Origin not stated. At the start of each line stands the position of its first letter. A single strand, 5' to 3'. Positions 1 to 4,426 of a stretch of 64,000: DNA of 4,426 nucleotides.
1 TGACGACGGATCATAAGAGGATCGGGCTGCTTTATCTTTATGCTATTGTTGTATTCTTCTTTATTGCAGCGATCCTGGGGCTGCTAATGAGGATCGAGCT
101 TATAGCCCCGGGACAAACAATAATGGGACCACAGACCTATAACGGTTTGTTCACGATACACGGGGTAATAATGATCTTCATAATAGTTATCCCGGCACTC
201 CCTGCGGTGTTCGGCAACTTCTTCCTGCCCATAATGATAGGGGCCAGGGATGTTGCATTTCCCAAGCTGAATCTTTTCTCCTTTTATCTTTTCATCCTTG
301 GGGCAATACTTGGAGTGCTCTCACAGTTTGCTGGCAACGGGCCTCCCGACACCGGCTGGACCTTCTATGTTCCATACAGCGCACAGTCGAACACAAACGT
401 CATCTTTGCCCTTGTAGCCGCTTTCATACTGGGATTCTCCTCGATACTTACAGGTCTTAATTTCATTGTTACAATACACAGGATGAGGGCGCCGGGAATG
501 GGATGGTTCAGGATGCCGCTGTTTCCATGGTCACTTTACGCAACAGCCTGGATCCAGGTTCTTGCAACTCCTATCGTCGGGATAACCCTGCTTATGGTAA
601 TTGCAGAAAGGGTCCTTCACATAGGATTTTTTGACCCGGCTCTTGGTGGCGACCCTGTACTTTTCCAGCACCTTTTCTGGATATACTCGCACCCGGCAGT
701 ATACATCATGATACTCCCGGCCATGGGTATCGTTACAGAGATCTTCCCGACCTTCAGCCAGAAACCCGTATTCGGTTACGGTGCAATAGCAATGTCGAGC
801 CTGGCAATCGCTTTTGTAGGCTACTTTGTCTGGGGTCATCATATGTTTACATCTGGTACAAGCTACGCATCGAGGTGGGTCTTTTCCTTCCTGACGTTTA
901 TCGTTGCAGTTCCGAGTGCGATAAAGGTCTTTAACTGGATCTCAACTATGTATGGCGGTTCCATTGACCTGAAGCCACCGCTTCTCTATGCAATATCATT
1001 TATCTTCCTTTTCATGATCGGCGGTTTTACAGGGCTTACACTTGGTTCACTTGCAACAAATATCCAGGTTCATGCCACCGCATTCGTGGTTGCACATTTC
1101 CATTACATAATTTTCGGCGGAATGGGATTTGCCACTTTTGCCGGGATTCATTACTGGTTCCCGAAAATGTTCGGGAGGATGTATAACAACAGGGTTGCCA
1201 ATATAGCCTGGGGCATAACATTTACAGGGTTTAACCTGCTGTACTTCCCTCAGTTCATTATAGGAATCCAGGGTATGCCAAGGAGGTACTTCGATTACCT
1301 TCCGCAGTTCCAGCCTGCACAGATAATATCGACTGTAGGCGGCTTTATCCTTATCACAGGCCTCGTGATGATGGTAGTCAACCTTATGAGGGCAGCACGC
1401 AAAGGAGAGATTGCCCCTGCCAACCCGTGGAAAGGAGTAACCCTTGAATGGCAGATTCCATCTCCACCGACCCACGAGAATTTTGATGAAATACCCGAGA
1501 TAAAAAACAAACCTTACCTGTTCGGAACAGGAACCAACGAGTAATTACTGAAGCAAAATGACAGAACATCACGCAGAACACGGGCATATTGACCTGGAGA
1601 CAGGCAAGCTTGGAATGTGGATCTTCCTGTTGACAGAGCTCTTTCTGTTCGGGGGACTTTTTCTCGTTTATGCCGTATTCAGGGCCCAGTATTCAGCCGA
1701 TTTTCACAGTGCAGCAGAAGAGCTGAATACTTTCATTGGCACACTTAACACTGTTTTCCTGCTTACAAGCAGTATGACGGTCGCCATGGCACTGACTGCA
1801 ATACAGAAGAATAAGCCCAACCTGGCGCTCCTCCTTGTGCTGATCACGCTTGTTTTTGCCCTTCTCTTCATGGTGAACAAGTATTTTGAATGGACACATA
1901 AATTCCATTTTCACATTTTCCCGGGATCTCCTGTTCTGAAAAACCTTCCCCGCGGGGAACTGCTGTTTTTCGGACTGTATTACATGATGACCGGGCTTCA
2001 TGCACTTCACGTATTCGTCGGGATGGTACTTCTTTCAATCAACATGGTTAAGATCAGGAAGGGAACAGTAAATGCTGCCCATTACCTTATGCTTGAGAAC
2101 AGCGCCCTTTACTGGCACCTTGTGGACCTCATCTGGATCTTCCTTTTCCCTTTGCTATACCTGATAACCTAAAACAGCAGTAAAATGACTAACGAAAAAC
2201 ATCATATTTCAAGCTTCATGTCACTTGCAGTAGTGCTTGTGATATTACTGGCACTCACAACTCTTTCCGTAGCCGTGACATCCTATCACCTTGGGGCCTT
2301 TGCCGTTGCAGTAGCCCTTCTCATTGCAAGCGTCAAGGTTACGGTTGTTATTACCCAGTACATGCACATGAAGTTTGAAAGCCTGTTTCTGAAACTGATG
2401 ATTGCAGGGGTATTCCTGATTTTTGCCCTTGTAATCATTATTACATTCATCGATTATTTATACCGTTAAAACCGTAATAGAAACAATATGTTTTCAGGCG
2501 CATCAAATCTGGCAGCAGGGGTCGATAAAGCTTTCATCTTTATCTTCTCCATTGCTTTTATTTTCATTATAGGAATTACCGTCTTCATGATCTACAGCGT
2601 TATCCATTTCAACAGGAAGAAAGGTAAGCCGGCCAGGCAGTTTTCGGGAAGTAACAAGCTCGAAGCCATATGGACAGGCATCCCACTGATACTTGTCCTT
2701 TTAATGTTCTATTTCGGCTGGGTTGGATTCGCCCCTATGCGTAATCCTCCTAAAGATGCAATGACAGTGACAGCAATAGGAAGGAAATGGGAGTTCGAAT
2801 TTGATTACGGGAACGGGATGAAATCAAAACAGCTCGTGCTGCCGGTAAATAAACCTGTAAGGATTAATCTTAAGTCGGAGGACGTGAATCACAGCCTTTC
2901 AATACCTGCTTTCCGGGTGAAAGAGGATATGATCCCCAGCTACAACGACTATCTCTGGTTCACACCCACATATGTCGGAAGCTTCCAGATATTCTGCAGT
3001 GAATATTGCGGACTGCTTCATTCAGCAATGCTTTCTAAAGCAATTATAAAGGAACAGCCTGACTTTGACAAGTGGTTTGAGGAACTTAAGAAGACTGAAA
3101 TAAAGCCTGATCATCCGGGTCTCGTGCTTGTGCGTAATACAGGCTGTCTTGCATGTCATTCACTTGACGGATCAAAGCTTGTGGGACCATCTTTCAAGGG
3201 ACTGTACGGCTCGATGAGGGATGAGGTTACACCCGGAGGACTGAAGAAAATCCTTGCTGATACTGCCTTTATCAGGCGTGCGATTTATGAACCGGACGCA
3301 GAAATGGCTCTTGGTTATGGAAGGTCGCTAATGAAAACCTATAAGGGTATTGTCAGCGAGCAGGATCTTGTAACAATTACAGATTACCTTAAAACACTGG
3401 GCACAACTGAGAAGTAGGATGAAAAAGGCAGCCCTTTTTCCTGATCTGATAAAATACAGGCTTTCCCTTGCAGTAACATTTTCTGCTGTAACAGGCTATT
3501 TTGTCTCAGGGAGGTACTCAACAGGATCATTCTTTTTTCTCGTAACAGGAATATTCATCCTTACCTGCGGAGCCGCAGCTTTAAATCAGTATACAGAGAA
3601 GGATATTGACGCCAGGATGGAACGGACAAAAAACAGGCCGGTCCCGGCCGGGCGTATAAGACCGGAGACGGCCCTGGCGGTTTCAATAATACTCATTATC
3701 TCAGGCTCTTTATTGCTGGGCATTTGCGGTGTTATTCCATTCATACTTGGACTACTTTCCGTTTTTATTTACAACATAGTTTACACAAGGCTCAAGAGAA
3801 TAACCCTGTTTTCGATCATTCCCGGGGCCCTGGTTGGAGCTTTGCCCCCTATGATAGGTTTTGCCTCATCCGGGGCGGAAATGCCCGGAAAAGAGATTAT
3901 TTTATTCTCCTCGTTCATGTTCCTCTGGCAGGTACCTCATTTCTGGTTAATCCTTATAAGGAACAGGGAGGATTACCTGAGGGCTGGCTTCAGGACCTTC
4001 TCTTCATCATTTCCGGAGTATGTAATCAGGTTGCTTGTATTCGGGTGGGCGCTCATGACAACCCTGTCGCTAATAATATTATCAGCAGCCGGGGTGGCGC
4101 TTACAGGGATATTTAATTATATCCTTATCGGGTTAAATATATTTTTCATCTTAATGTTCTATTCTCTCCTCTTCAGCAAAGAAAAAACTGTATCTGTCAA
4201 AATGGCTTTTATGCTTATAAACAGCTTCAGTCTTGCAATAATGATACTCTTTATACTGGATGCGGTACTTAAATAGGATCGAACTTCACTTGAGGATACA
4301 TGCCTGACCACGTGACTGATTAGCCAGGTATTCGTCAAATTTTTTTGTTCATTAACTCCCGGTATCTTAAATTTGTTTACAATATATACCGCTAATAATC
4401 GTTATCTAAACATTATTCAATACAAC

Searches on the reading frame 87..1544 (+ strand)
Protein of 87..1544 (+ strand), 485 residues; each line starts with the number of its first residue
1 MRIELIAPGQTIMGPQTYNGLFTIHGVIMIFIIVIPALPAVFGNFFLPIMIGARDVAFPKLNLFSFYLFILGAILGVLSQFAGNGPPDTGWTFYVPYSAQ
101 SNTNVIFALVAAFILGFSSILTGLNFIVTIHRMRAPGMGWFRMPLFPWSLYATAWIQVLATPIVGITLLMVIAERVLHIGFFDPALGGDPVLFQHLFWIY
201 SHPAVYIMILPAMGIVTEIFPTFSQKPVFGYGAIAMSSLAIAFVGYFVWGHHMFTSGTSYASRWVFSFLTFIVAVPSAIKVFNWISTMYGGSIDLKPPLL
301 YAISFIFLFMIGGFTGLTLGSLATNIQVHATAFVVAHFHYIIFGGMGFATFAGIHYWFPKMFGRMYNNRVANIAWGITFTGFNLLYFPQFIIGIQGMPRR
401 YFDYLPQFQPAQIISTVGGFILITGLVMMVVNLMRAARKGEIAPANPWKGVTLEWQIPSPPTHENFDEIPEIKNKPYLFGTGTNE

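Call 42: search_protein_families(library=pfam, proteins=[window:87-1544:+], max_evalue=0.000001)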
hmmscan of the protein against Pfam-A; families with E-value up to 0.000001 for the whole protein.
window:87-1544:+ (485 aa): 1 family
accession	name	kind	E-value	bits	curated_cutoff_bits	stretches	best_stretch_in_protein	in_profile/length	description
PF00115.25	COX1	-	3.8e-144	481.2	34.8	1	1-421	24-436/436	Cytochrome C and Quinol oxidase polypeptide I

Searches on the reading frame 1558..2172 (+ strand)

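Call 42: search_protein_families(library=pfam, proteins=[window:1558-2172:+], max_evalue=0.000001)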
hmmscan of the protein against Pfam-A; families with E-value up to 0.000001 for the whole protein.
window:1558-2172:+ (204 aa): 1 family
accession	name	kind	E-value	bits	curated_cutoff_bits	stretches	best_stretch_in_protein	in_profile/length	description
PF00510.24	COX3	-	2.7e-19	70.5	23.8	1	12-202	72-255/258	Cytochrome c oxidase subunit III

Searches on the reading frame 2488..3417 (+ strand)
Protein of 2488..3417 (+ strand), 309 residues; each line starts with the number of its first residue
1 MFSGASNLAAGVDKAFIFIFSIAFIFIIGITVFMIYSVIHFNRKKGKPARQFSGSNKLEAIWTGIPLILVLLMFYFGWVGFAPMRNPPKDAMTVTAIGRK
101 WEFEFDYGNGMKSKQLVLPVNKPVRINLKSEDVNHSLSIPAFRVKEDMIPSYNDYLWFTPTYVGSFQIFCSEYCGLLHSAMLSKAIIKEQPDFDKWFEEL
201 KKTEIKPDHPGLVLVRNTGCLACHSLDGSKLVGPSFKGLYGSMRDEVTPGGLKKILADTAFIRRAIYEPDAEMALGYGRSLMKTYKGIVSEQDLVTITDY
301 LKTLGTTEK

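Call 42: search_protein_families(library=pfam, proteins=[window:2488-3417:+], max_evalue=0.000001)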
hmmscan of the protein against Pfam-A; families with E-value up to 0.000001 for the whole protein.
window:2488-3417:+ (309 aa): 2 families
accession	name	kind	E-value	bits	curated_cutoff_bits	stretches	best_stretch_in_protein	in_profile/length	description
PF00116.26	COX2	-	1.5e-14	54.4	22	1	114-181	46-113/120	Cytochrome C oxidase subunit II, periplasmic domain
PF02790.20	COX2_TM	-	1.5e-08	35.2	22.8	1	4-73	11-81/88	Cytochrome C oxidase subunit II, transmembrane domain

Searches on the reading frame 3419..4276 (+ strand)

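Call 42: search_protein_families(library=pfam, proteins=[window:3419-4276:+], max_evalue=0.000001)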
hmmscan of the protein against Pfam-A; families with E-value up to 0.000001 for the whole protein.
window:3419-4276:+ (285 aa): 1 family
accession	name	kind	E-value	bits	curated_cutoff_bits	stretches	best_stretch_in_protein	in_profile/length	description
PF01040.23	UbiA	-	8e-47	160.1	34.2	1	21-269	3-249/250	UbiA prenyltransferase family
